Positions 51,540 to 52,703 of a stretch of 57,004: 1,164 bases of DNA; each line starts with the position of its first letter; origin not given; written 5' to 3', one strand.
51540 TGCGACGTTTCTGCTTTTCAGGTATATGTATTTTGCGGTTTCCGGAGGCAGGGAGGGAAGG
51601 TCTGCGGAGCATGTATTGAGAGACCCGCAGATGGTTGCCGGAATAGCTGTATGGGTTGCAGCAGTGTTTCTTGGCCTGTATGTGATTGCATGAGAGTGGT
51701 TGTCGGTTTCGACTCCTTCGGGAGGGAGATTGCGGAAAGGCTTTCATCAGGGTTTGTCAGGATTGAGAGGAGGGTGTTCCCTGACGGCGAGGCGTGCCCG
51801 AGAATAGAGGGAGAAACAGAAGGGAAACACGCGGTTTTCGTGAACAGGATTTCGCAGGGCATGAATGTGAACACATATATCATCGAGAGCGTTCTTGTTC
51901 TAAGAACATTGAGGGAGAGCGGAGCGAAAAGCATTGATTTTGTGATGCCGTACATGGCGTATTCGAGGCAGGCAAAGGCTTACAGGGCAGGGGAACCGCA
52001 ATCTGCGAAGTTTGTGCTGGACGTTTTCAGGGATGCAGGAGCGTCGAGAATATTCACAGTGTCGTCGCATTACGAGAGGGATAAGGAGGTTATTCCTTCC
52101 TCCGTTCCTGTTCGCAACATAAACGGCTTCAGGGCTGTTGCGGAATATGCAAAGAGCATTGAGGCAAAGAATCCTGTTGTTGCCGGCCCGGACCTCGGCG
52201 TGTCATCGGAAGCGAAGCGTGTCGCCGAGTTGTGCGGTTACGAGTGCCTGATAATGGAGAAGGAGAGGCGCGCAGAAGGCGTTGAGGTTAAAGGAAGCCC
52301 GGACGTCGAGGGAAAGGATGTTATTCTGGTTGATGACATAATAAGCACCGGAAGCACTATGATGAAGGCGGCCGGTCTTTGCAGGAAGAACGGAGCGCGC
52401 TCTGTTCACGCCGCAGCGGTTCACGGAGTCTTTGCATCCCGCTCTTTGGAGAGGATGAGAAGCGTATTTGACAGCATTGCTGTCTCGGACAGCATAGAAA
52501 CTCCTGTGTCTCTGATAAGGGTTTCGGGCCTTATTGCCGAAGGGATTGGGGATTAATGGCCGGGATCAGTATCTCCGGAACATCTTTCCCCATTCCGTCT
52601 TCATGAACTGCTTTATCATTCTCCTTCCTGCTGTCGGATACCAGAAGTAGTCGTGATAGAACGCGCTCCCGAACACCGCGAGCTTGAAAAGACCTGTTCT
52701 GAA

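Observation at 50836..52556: DPPR-synthase-like UbiA prenyltransferase translationally coupled to PRPP synthase inside an archaeal glycan locus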

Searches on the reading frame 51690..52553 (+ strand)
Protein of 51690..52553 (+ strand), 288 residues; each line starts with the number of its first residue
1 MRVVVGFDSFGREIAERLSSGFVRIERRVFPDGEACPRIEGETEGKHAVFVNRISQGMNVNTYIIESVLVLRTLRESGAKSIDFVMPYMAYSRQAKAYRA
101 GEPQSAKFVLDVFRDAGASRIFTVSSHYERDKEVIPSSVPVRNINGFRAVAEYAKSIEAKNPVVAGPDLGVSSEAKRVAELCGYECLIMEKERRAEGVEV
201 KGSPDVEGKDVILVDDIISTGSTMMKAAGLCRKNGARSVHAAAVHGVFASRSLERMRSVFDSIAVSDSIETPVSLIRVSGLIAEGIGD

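Call 5: search_protein_families(library=pfam, proteins=[window:51690-52553:+], max_evalue=0.01)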
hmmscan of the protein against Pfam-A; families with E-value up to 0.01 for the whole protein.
window:51690-52553:+ (288 aa): 5 families
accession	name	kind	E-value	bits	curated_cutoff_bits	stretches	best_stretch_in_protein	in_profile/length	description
PF13793.12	Pribosyltran_N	-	1.1e-21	77.3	25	1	10-117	12-117/117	N-terminal domain of ribose phosphate pyrophosphokinase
PF00156.33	Pribosyltran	-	1.1e-12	48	26.3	1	149-256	14-135/158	Phosphoribosyl transferase domain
PF14572.12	Pribosyl_synth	-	3e-09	37.5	27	1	204-277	79-153/184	Phosphoribosyl synthetase-associated domain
PF14681.12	UPRTase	-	0.00047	20.1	27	1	204-265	116-177/206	Uracil phosphoribosyltransferase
PF15609.12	PRTase_2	-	0.0064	16.5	28.8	0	209-260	120-172/188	Phosphoribosyl transferase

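Call 6: search_protein_families(library=ncbifam, proteins=[window:51690-52553:+], max_evalue=0.01)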
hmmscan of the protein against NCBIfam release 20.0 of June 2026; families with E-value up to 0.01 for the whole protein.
window:51690-52553:+ (288 aa): 32 families (the best 25 are shown)
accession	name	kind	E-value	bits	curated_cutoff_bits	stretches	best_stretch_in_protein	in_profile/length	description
TIGR01251.1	ribP_PPkin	subfamily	7e-66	222.2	113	1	10-286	12-295/309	ribose-phosphate diphosphokinase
NF002095.0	PRK00934.1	equivalog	6.1e-64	215.9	296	1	10-285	12-283/287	ribose-phosphate diphosphokinase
NF002320.0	PRK01259.1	subfamily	2.5e-46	158.5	297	1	10-274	18-281/316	ribose-phosphate diphosphokinase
NF005537.0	PRK07199.1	subfamily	4.5e-46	157.3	322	1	9-286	13-290/301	ribose-phosphate diphosphokinase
NF002844.0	PRK03092.1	equivalog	3.1e-39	135.1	438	1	8-271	21-287/326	ribose-phosphate diphosphokinase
NF002618.0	PRK02269.1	equivalog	3.8e-36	125.3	460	1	13-272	20-282/321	ribose-phosphate diphosphokinase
NF002686.0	PRK02458.1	equivalog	2.4e-31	109.4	506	1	14-283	25-300/323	ribose-phosphate diphosphokinase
NF002758.0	PRK02812.1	equivalog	3.1e-31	108.8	518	1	11-271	34-294/330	ribose-phosphate pyrophosphokinase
NF001815.0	PRK00553.1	equivalog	1.3e-29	103.4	484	1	13-265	24-275/332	ribose-phosphate pyrophosphokinase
NF003428.0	PRK04923.1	equivalog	2.9e-24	85.8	536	1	27-269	35-279/319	ribose-phosphate diphosphokinase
NF005299.0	PRK06827.1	subfamily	3.9e-19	68.6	327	1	55-268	100-324/383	phosphoribosylpyrophosphate synthetase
TIGR00201.1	comF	subfamily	8.1e-08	32.4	233.55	1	201-240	146-184/190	ComF family protein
NF002634.0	PRK02304.1-3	equivalog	1.7e-07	31.1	170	1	198-244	108-154/182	adenine phosphoribosyltransferase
NF006605.0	PRK09162.1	equivalog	3.2e-07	29.9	181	1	203-267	93-157/183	hypoxanthine-guanine phosphoribosyltransferase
TIGR00336.1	pyrE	equivalog_domain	2.6e-06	27.3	106.8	1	144-238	40-138/173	orotate phosphoribosyltransferase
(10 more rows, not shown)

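Call 43: find_homologous_proteins(query=window:51690-52553:+, max_evalue=0.00001)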
Query window:51690-52553:+ (288 aa): 149 proteins with E <= 0.00001 among 2344 candidates; the best 120 are listed.
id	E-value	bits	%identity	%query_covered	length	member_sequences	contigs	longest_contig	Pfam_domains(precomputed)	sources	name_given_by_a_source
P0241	2.7e-180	615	100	100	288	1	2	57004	PF00156.34,PF14572.13,PF13793.13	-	-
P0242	4.5e-65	238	43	99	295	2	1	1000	PF00156.34,PF13793.13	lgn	-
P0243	3.7e-57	212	39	99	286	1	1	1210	PF00156.34,PF13793.13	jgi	jgi:ribose-phosphate pyrophosphokinase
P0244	2.4e-47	180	35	99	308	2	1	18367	PF14681.13,PF00156.34,PF14572.13,PF13793.13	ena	-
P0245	4.5e-43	165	34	99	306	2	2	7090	PF00156.34,PF14572.13,PF13793.13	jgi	-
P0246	1.0e-37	148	35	99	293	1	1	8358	PF14681.13,PF00156.34,PF14572.13,PF13793.13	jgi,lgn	-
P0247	1.1e-34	138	35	95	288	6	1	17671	PF00156.34,PF14572.13,PF13793.13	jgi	-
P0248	3.3e-34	136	34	96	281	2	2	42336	PF00156.34,PF14572.13,PF13793.13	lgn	-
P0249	7.6e-34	135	34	89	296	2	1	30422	PF00156.34,PF14572.13,PF13793.13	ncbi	-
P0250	2.4e-33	134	33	96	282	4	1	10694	PF00156.34,PF13793.13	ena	-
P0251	4.1e-33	133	32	98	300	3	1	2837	PF00156.34,PF14572.13,PF13793.13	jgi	jgi:ribose-phosphate pyrophosphokinase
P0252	5.7e-33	132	34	96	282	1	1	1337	PF00156.34,PF13793.13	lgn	-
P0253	6.7e-33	132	34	99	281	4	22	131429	PF00156.34,PF14572.13,PF13793.13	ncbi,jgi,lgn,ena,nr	ncbi:MAG: ribose-phosphate diphosphokinase [Methanomicrobiales archaeon]|jgi:ribose-phosphate pyroph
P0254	7.7e-33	132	33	96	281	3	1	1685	PF00156.34,PF13793.13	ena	-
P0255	1.0e-32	132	34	96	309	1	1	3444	PF00156.34,PF14572.13,PF13793.13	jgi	-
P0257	1.8e-32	131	33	95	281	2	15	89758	PF00156.34,PF13793.13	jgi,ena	jgi:ribose-phosphate pyrophosphokinase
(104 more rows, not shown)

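Call 44: find_encoding_contigs(protein=P0244, flank=6000, max_places=2)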
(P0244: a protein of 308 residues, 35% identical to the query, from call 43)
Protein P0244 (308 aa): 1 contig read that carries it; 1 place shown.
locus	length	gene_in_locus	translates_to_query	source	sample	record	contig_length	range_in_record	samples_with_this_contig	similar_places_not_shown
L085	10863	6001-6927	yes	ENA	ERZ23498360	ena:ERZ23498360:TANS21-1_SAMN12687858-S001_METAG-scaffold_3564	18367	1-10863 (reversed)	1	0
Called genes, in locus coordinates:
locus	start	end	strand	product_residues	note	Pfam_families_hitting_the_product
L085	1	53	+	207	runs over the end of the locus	PF02568:ThiI, PF03054:tRNA_Me_trans (faint), PF06508:QueC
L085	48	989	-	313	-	-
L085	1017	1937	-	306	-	PF01145:Band_7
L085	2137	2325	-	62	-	-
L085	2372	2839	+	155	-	PF01986:DUF123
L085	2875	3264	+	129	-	-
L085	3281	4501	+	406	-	PF13166:AAA_13 (weak)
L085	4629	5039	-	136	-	-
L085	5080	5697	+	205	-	-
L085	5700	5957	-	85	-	-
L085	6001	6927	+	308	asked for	PF13793:Pribosyltran_N, PF00156:Pribosyltran, PF14681:UPRTase (weak), PF14572:Pribosyl_synth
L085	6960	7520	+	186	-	PF01895:PhoU (weak), PF02080:TrkA_C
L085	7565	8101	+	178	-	PF01769:MgtE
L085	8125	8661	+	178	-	PF01769:MgtE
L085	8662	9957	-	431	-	PF13520:AA_permease_2, PF00324:AA_permease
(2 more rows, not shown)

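Call 45: find_encoding_contigs(protein=P0245, flank=6000, max_places=2)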
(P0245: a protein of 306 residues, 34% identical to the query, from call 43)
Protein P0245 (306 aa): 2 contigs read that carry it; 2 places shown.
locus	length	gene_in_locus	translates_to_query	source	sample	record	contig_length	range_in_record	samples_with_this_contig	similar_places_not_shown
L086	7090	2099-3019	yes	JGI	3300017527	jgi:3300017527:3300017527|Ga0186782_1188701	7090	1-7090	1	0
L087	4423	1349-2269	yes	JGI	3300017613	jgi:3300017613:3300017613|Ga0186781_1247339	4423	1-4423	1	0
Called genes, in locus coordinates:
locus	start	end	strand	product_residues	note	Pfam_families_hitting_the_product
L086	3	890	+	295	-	?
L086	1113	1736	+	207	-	-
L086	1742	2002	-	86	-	-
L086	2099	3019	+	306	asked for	PF13793:Pribosyltran_N, PF00156:Pribosyltran, PF14572:Pribosyl_synth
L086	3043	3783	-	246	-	PF13481:AAA_25 (weak), PF06745:ATPase, PF23442:DUF7125, PF07088:GvpD_P-loop, PF20720:nSTAND3 (weak), PF23365:DUF7090 (weak), PF24336:DUF7504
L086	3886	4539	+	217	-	PF16927:HisKA_7TM (weak)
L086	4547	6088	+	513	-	-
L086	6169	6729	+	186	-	PF01895:PhoU (weak), PF02080:TrkA_C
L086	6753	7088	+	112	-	?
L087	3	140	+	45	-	?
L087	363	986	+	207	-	-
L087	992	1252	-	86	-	-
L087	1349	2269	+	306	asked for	PF13793:Pribosyltran_N, PF00156:Pribosyltran, PF14572:Pribosyl_synth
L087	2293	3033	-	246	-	PF13481:AAA_25 (weak), PF06745:ATPase, PF23442:DUF7125, PF07088:GvpD_P-loop, PF20720:nSTAND3 (weak), PF23365:DUF7090 (weak), PF24336:DUF7504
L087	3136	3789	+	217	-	PF16927:HisKA_7TM (weak)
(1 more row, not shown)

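Call 46: find_encoding_contigs(protein=P0246, flank=6000, max_places=2)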
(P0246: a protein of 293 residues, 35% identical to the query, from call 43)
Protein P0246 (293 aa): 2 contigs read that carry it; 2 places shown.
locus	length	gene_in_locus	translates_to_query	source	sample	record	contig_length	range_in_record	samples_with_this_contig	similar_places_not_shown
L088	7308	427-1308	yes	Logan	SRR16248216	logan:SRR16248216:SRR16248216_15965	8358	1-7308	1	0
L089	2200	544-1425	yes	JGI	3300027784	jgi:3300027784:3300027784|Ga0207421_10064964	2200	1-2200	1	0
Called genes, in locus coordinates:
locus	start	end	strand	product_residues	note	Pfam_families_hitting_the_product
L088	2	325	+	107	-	?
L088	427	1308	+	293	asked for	PF13793:Pribosyltran_N, PF14681:UPRTase (faint), PF00156:Pribosyltran, PF14572:Pribosyl_synth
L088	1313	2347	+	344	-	PF02926:THUMP, PF01555:N6_N4_Mtase (weak), PF01170:UPF0020, PF03602:Cons_hypoth95 (faint), PF13847:Methyltransf_31, PF13649:Methyltransf_25 (weak)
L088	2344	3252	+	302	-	PF23023:Anti-Pycsar_Apyc1, PF00753:Lactamase_B, PF13691:Lactamase_B_4 (weak), PF12706:Lactamase_B_2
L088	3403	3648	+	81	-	PF14947:HTH_45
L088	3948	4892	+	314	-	PF12389:Peptidase_M73 (faint)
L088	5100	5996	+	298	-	-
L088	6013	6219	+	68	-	-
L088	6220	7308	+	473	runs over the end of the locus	PF07705:CARDB (faint)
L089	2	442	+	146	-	?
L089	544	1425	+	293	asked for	PF13793:Pribosyltran_N, PF14681:UPRTase (faint), PF00156:Pribosyltran, PF14572:Pribosyl_synth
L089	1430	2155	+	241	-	PF02926:THUMP, PF01170:UPF0020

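Call 48: search_solved_structures(query=window:51690-52553:+, max_evalue=1e-10, show_alignments=2)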
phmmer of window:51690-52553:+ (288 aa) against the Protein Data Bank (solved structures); distinct sequences matched with E-value up to 1e-10: 31.
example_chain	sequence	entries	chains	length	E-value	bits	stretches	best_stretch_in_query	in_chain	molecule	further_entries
4twb_A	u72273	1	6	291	2.2e-37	132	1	12-260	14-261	Ribose-phosphate pyrophosphokinase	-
3lpn_A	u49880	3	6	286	7.5e-35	123.7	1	12-278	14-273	Ribose-phosphate pyrophosphokinase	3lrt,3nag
3mbi_A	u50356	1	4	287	7.6e-35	123.7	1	12-278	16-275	Ribose-phosphate pyrophosphokinase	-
1u9y_A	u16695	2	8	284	1.3e-33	119.6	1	11-283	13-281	Ribose-phosphate pyrophosphokinase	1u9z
4s2u_A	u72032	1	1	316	6.6e-32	114.1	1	12-271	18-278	Ribose-phosphate pyrophosphokinase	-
7xmu_A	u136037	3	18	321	7e-32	114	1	12-271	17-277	Ribose-phosphate pyrophosphokinase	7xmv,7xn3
6asv_A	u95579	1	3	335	8.1e-32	113.8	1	12-271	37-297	Ribose-phosphate pyrophosphokinase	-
1dkr_A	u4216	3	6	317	3e-30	108.6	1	12-273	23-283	PHOSPHORIBOSYL PYROPHOSPHATE SYNTHETASE | PROTEIN (PHOSPHORIBOSYL PYROPHOSPHATE SYNTHETASE) | RIBOSE-PHOSPHATE PYROPHOSPHOKINASE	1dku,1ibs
5mp7_A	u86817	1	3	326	2.7e-25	92.4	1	13-257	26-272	Ribose-phosphate pyrophosphokinase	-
4f8e_A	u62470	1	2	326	1.5e-23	86.7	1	10-270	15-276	Ribose-phosphate pyrophosphokinase 1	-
6nfe_A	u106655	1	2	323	1.5e-23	86.7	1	27-270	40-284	Ribose-phosphate pyrophosphokinase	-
7pn0_A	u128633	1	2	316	5.4e-23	84.9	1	60-269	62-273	Ribose-phosphate pyrophosphokinase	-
5t3o_A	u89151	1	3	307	5.5e-23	84.8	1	60-269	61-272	Ribose-phosphate pyrophosphokinase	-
4lzn_B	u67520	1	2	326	1.1e-22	83.9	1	10-270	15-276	Ribose-phosphate pyrophosphokinase 1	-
8dbc_A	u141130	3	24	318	1.4e-22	83.5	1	10-270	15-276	Ribose-phosphate pyrophosphokinase 1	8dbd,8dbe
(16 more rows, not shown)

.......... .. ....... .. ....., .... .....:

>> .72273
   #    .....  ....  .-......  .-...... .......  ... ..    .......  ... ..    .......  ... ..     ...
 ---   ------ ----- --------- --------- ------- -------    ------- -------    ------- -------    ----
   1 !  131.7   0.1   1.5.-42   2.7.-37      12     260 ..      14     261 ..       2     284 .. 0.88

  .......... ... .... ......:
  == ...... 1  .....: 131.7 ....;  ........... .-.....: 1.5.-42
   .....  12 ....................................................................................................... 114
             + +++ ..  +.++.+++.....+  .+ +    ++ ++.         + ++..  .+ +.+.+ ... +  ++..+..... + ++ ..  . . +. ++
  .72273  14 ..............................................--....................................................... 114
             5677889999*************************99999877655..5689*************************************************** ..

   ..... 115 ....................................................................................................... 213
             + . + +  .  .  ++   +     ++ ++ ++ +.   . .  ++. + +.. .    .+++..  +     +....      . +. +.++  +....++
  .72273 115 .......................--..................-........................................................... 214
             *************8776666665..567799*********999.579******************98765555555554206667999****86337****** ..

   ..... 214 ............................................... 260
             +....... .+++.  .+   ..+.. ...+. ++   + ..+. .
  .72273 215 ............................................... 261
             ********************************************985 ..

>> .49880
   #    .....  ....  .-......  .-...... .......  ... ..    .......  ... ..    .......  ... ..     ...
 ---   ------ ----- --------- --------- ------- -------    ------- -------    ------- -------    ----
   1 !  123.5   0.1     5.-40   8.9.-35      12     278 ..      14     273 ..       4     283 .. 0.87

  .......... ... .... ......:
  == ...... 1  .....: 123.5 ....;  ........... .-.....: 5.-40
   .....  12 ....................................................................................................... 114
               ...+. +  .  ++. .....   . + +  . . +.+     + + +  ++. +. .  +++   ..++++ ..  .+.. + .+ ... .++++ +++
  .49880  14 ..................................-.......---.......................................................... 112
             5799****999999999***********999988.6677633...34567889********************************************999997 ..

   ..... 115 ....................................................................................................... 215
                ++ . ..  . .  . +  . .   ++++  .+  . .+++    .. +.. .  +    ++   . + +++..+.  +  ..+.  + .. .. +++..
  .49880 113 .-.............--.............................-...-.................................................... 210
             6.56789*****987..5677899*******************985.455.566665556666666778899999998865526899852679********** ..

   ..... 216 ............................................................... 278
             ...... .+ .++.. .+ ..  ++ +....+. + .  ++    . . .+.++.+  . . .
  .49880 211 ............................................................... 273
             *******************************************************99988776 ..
